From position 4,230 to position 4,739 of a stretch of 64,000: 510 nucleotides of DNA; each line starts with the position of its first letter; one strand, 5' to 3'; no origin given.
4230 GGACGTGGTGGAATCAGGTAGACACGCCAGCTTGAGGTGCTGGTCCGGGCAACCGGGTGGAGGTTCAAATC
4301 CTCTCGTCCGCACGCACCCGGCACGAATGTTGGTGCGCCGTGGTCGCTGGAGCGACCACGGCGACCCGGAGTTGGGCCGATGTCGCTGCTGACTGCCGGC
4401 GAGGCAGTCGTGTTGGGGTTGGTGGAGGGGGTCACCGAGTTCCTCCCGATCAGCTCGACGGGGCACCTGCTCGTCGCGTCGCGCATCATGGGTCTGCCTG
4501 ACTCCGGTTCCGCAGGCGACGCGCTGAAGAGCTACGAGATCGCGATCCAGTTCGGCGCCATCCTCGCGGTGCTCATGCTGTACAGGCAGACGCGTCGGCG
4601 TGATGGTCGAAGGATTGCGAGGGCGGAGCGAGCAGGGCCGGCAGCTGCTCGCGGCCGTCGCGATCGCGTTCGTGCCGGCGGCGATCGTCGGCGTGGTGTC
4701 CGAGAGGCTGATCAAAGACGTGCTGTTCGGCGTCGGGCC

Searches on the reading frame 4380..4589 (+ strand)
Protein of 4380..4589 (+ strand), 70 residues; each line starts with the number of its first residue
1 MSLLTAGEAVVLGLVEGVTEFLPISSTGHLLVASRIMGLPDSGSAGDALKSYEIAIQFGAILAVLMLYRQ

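Call 71: search_protein_families(library=pfam, proteins=[window:4380-4589:+], max_evalue=0.00001)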
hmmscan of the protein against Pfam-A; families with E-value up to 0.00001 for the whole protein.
window:4380-4589:+ (70 aa): 1 family
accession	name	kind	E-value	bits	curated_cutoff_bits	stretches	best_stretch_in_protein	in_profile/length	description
PF02673.24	BacA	-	1.6e-19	71.1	33.4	1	9-70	1-59/257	Bacitracin resistance protein BacA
